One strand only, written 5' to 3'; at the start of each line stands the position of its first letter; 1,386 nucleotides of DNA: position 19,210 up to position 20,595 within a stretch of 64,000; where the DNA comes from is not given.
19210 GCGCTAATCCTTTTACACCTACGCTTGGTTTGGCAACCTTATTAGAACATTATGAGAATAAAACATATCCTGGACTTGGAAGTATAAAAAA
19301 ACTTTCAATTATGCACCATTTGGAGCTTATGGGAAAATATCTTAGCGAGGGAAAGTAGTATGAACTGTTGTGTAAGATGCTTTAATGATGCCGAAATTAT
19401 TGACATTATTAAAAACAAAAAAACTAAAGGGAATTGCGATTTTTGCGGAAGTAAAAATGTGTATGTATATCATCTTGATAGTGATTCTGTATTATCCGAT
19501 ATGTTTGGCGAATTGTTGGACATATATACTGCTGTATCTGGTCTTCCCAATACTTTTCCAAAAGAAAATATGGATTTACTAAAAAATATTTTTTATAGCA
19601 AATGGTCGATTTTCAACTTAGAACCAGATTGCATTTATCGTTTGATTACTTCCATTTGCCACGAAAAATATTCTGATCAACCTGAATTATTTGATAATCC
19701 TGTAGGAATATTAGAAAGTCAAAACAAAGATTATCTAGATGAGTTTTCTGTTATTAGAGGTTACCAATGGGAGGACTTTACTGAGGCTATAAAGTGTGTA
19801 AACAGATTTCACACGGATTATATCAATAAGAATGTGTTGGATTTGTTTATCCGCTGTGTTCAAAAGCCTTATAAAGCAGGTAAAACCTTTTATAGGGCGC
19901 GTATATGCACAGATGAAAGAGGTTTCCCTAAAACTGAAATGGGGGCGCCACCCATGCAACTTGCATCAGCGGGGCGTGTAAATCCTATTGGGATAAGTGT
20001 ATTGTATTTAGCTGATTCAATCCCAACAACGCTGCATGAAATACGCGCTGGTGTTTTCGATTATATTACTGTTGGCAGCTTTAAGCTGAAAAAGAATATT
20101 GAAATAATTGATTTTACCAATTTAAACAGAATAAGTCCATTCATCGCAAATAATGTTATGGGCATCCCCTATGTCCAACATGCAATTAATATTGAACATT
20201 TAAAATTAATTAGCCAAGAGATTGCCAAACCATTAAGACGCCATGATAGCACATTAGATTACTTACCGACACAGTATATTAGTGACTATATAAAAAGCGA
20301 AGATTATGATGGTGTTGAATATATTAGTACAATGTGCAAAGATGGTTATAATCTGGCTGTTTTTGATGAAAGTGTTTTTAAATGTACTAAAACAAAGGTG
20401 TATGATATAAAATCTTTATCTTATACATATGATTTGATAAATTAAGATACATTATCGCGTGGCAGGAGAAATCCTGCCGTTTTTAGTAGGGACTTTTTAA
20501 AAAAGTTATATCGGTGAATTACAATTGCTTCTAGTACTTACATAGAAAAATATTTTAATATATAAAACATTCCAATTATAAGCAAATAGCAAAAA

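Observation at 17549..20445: Candidate uncharacterised defence system: sce7726 nuclease-like + sce7725/Beta + Zn-ribbon-RES toxin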

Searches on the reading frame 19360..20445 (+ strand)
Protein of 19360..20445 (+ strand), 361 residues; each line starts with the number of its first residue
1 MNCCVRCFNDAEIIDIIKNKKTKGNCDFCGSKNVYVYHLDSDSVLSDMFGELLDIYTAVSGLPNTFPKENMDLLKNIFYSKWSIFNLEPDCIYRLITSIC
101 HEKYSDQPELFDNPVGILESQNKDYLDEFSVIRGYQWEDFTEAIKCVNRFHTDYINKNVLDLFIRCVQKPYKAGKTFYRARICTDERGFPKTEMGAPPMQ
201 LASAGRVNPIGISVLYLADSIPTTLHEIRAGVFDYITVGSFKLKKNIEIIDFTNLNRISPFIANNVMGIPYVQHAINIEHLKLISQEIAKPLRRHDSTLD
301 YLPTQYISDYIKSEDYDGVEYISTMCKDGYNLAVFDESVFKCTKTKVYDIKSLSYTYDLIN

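Call 3: search_protein_families(library=pfam, proteins=[window:19360-20445:+], max_evalue=0.1)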
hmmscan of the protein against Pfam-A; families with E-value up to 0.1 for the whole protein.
window:19360-20445:+ (361 aa): 3 families
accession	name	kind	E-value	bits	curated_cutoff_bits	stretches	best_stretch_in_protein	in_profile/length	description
PF08808.17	RES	-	4.3e-15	56.5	23.2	1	195-351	17-150/157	RES domain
PF18870.6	HEPN_RES_NTD1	-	0.0027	18.5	27.4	1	20-154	2-127/131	HEPN/RES N-terminal domain 1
PF09706.15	Cas_CXXC_CXXC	-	0.06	13.9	21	0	20-67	2-45/69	CRISPR-associated protein (Cas_CXXC_CXXC)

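Call 4: search_protein_families(library=padloc, proteins=[window:19360-20445:+], max_evalue=0.1)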
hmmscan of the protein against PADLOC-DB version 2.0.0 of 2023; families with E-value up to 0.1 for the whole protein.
window:19360-20445:+ (361 aa): 0 families

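Call 5: search_protein_families(library=ncbifam, proteins=[window:19360-20445:+], max_evalue=0.1)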
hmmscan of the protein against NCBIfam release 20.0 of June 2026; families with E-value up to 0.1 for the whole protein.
window:19360-20445:+ (361 aa): 0 families

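Call 19: find_homologous_proteins(query=window:19360-20445:+)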
Query window:19360-20445:+ (361 aa): 636 proteins with E <= 0.001 among 2042 candidates; the best 120 are listed.
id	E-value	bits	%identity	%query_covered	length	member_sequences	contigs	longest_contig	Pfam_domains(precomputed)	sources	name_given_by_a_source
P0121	9.5e-247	836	100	100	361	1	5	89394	PF08808.18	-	-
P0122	5.1e-210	715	84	100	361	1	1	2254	PF08808.18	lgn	-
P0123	8.7e-209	711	83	100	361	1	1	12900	PF08808.18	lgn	-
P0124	1.2e-204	698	83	100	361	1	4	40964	PF08808.18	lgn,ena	-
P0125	5.5e-201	685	80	100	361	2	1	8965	PF08808.18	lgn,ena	-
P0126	1.2e-195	668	79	99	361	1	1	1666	PF08808.18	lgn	-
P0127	2.2e-192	657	78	99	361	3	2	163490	PF08808.18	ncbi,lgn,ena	-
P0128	4.6e-192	656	79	100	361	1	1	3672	PF08808.18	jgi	jgi:hypothetical protein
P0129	7.3e-191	652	77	100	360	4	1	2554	PF08808.18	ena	-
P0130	2.3e-190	651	76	100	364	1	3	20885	PF08808.18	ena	-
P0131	7.3e-190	649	76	99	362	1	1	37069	PF08808.18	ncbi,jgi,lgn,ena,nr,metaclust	ncbi:MAG: RES family NAD+ phosphorylase [Firmicutes bacterium]|nr:RES family NAD+ phosphorylase [Bac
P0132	1.7e-189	648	78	100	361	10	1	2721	PF08808.18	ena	-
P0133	1.6e-188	644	76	99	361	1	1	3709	PF08808.18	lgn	-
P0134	8.1e-187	639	76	100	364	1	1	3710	PF08808.18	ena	-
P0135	1.3e-186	638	74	100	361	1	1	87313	PF08808.18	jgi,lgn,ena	-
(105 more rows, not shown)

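Call 23: find_related_loci(query=window:19360-20445:+, collection=genome_contigs, flank=8000)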
Query window:19360-20445:+ (361 aa) in genome_contigs; peptide patterns used: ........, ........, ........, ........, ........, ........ (x = any residue, [..] = any of these).
121 stretches matched a pattern; 1 encode a relative of the query (tblastn E <= 1e-3); 1 distinct loci.
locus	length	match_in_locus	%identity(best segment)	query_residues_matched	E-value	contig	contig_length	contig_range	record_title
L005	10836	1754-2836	75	1-360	0e+0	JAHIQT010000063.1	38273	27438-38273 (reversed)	MAG: Bacillota bacterium isolate KR46_S_MetaG.mb.3 KR46_S_MetaG.mb.3_k141_9653, whole genome shotgun sequence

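Call 31: search_protein_families(library=pfam, proteins=[L005:3276-4787:+, L005:4788-5519:+], max_evalue=0.01)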
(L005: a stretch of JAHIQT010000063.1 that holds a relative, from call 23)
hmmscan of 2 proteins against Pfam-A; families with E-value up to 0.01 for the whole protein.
L005:3276-4787:+ (503 aa): 18 families
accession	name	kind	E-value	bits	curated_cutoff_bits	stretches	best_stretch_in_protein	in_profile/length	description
PF00005.33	ABC_tran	-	2.1e-52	177.8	25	2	274-427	2-137/137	ABC transporter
PF13304.12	AAA_21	-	7.9e-13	49.6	27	2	394-458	233-300/304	AAA domain, putative AbiEii toxin, Type IV TA system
PF02463.25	SMC_N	-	3.1e-11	43.6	40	1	284-462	25-203/220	RecF/RecN/SMC N terminal domain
PF09818.15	ABC_ATPase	-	8.7e-09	35.2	23.2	0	181-226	209-254/283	P-loop domain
PF13555.12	AAA_29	-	8.6e-08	32.3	27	1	277-301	18-40/61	P-loop containing region of AAA domain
PF13401.12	AAA_22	-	3e-06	28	27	0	284-364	6-65/130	AAA domain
PF13175.12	AAA_15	-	5.6e-06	26.6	32.1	1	283-373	24-118/374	AAA ATPase domain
PF13604.12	AAA_30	-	6.7e-06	26.4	27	1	282-335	16-68/191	AAA domain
PF13476.12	AAA_23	-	1.2e-05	26.5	27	1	275-405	14-131/201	AAA domain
PF13191.12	AAA_16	-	5.6e-05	24.1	32.6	0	30-96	22-85/167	AAA ATPase domain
PF13245.12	AAA_19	-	0.00011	22.9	25.1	0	284-333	12-61/134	AAA domain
PF03193.22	RsgA_GTPase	-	0.0012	19.2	30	0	273-314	97-137/174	RsgA GTPase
PF01580.24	FtsK_SpoIIIE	-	0.0012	18.7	24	0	275-307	30-64/221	FtsK/SpoIIIE family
PF13481.12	AAA_25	-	0.0018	18.4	27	0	280-300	30-50/195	AAA domain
PF13514.12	AAA_27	-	0.0036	17.4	22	0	274-306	17-49/206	AAA domain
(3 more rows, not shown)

L005:4788-5519:+ (243 aa): 1 family
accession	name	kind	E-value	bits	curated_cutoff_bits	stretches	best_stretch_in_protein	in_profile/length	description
PF02361.21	CbiQ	-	2.5e-25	89.8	25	1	3-207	4-210/216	Cobalt transport protein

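Call 71: search_dna_similar(query=window:19360-20445:+, collection=plasmids, mode=protein, max_evalue=0.001, max_rows=40)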
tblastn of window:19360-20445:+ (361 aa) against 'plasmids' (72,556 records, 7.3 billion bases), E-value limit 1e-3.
Records with a match: 307; places in all: 311; records where one place covers at least 80% of the query: 90.
Best place of each record, by identity: <60% 307.
By first word of the organism name: Escherichia 64; Klebsiella 38; Citrobacter 33; Enterobacter 32; Shigella 29; Salmonella 13; Rhizobium 9; Serratia 9; Bacillus 7; Agrobacterium 7; and 38 more.
By predicted mobility (MOB-suite, as given by PLSDB): conjugative 215; non-mobilizable 49; mobilizable 43.
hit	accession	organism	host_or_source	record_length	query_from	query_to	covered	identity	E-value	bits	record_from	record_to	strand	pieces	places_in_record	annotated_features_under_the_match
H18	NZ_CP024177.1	Moraxella osloensis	Homo sapiens,single cell,skin swab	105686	3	360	99%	30.1%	2e-33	139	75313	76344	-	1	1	RES family NAD+ phosphorylase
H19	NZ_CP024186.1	Moraxella osloensis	single cell,skin swab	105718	3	360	99%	30.1%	2e-33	139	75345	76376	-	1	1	RES family NAD+ phosphorylase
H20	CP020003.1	Bacillus thuringiensis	Bacillus thuringiensis subsp,whole ...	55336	3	360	99%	29.3%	2e-28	123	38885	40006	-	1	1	hypothetical protein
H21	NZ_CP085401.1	Bacillus tropicus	single cell,soil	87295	3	360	99%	27.8%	2e-27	121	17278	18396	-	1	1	RES domain-containing protein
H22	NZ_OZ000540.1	Shinella sp. WSC3-e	-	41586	3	358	99%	27.9%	4e-31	131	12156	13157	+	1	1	RES family NAD+ phosphorylase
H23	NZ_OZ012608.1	Shinella sp. WSD5-1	-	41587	3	358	99%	27.9%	4e-31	131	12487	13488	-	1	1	RES family NAD+ phosphorylase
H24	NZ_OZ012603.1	Shinella sp. WSD5-1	-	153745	3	358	99%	27.9%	4e-31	131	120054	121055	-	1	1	RES family NAD+ phosphorylase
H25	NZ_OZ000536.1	Shinella sp. WSC3-e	-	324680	3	358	99%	27.9%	4e-31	131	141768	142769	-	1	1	RES family NAD+ phosphorylase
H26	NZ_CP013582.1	Rhizobium phaseoli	Phaseolus vulgaris,Whole ...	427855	3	354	98%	28.2%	2e-27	120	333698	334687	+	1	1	RES family NAD+ phosphorylase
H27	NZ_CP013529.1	Rhizobium phaseoli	Phaseolus vulgaris,Whole ...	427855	3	354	98%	28.2%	2e-27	120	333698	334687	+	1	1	RES family NAD+ phosphorylase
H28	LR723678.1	arsenite-oxidising bacterium NT-25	moist arsenopyrite (FeAsS)-containing ...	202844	3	354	98%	28.0%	6e-27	119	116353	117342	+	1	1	RES domain-containing protein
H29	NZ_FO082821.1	Pseudorhizobium banfieldiae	-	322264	3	354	98%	28.0%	6e-27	119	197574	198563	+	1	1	RES family NAD+ phosphorylase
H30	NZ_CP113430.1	Bacillus cereus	cell culture,petroleum sludge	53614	1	347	96%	27.9%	4e-29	125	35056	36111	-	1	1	RES domain-containing protein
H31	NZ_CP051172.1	Ralstonia pseudosolanacearum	Whole organism,potato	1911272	2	354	98%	26.9%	4e-29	125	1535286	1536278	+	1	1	none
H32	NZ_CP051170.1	Ralstonia pseudosolanacearum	Whole organism,potato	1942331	2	354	98%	26.9%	4e-29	125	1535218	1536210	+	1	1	none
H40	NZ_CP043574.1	Comamonas testosteroni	bacterial isolate,biofilm reactor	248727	2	335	93%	25.1%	2e-14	82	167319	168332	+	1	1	HEPN-associated N-terminal domain-containing protein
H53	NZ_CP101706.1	Escherichia coli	Homo sapiens,pure culture,blood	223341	3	329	91%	23.6%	2e-10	70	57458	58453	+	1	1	RES family NAD+ phosphorylase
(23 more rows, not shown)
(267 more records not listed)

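Call 72: get_annotated_region(hit=H53, flank=4000)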
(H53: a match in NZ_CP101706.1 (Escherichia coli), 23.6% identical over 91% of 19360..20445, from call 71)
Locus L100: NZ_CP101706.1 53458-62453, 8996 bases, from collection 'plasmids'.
description: Escherichia coli strain 035152 plasmid pOXA1041_035152, complete sequence
organism: Escherichia coli (NCBI taxid 562)
taxonomy: Bacteria; Pseudomonadota; Gammaproteobacteria; Enterobacterales; Enterobacteriaceae; Escherichia; Escherichia coli
host: -; source: Homo sapiens,pure culture,blood; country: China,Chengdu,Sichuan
typing (MOB-suite, as given by PLSDB): conjugative; replicon IncFIA,IncFIA,IncFIB,IncFIC,IncFII,rep_cluster_2131; relaxase MOBF,MOBF,MOBP; mating-pair formation MPF_F
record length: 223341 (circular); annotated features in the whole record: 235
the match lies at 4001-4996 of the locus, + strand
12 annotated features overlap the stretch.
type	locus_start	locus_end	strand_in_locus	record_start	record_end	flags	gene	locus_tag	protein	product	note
CDS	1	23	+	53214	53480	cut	-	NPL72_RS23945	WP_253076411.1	hypothetical protein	-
CDS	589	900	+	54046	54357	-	-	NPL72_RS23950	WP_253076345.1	hypothetical protein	-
CDS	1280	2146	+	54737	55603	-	-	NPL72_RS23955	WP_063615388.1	AAA family ATPase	-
CDS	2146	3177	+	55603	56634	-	-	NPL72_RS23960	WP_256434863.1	ParB/RepB/Spo0J family partition protein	GO:0007059 - chromosome segregation [Evidence IEA]; GO:0000910 - cytokinesis [Evidence IEA]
CDS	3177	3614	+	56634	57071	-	-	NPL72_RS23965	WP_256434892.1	hypothetical protein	-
CDS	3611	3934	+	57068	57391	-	-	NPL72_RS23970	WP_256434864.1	hypothetical protein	-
CDS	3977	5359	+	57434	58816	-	-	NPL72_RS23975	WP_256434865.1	RES family NAD+ phosphorylase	-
CDS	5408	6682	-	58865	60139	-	-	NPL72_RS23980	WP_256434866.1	Y-family DNA polymerase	-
CDS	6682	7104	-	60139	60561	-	umuD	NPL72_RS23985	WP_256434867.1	translesion error-prone DNA polymerase V autoproteolytic subunit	-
CDS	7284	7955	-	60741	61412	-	-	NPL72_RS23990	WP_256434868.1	SOS response-associated peptidase family protein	GO:0006974 - DNA damage response [Evidence IEA]; GO:0018142 - protein-DNA covalent cross-linking [Evidence IEA]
CDS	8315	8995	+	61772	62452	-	-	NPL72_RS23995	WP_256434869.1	DNA methylase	-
CDS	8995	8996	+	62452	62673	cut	-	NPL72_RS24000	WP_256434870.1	hypothetical protein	-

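Call 73: get_annotated_region(hit=H21, flank=4000)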
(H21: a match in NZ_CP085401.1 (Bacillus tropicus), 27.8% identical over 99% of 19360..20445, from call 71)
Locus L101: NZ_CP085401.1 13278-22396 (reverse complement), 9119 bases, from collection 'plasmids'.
description: Bacillus tropicus strain CK18 plasmid unnamed2, complete sequence
organism: Bacillus tropicus (NCBI taxid 2026188)
taxonomy: Bacteria; Bacillota; Bacilli; Bacillales; Bacillaceae; Bacillus; Bacillus tropicus
host: -; source: single cell,soil; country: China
typing (MOB-suite, as given by PLSDB): non-mobilizable; replicon rep_cluster_1698
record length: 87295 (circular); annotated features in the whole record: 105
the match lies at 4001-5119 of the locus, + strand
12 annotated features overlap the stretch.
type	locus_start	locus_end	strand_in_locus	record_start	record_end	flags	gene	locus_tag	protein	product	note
CDS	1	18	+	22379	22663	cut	-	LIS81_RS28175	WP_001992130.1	hypothetical protein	-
CDS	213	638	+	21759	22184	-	-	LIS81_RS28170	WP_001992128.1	hypothetical protein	-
CDS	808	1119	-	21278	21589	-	-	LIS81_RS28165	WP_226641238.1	hypothetical protein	-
CDS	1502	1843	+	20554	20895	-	-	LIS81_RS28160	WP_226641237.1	hypothetical protein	-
CDS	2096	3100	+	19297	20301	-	-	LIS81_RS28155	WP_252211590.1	endonuclease/exonuclease/phosphatase family protein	-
CDS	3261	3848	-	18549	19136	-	-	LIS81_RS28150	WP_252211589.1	DUF3967 domain-containing protein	-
CDS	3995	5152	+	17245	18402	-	-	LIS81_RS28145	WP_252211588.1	RES domain-containing protein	-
CDS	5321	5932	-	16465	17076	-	-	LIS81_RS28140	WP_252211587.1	replication-relaxation family protein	-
CDS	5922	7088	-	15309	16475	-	-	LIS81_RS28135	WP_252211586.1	FtsK/SpoIIIE domain-containing protein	-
CDS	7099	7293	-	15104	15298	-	-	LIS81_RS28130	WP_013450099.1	hypothetical protein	-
CDS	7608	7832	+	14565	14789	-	-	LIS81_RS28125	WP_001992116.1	helix-turn-helix transcriptional regulator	-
CDS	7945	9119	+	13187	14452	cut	-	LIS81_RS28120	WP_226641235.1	Y-family DNA polymerase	-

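Call 74: get_annotated_region(hit=H40, flank=4000)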
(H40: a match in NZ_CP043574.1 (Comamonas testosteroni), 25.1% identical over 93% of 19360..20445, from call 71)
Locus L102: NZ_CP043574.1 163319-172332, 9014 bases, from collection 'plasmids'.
description: Comamonas testosteroni strain R5-28 plasmid unnamed, complete sequence
organism: Comamonas testosteroni (NCBI taxid 285)
taxonomy: Bacteria; Pseudomonadota; Betaproteobacteria; Burkholderiales; Comamonadaceae; Comamonas; Comamonas testosteroni
host: -; source: bacterial isolate,biofilm reactor; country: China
typing (MOB-suite, as given by PLSDB): non-mobilizable
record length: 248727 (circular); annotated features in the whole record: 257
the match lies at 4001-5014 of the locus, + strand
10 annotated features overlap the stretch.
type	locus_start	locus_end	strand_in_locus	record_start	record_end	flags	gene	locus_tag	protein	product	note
CDS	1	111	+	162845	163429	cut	-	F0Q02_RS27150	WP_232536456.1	FlhC family transcriptional regulator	GO:0045893 - positive regulation of DNA-templated transcription [Evidence IEA]; GO:1902208 - regulation of ...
CDS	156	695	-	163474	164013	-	-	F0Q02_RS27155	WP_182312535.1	thermonuclease family protein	-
CDS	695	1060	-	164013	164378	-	-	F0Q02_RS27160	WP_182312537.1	hypothetical protein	-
CDS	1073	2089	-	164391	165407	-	-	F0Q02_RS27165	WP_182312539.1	ParM/StbA family protein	GO:0030541 - plasmid partitioning [Evidence IEA]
CDS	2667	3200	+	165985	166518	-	mobI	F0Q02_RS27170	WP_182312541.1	conjugative transfer protein MobI(A/C)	-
CDS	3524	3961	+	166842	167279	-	-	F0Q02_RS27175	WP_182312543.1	hypothetical protein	-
CDS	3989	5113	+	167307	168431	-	-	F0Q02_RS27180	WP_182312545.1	HEPN-associated N-terminal domain-containing protein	-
CDS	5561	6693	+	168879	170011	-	-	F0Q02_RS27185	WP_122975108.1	IS3 family transposase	-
CDS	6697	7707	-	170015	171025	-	-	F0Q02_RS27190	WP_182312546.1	hypothetical protein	-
CDS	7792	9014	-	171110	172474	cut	-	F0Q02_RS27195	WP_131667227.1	DUF3150 domain-containing protein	-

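Call 78: search_solved_structures(query=window:19360-20445:+, max_evalue=1, show_alignments=2)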
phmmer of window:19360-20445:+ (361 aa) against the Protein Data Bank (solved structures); distinct sequences matched with E-value up to 1: 0.

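Call 98: search_protein_families(library=padloc, proteins=[L100:3977-5356:+, L101:3995-5149:+], max_evalue=0.01)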
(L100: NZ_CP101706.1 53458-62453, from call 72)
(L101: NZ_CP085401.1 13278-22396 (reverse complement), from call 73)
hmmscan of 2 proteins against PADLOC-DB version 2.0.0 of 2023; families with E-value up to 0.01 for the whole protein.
L100:3977-5356:+ (460 aa): 0 families

L101:3995-5149:+ (385 aa): 0 families
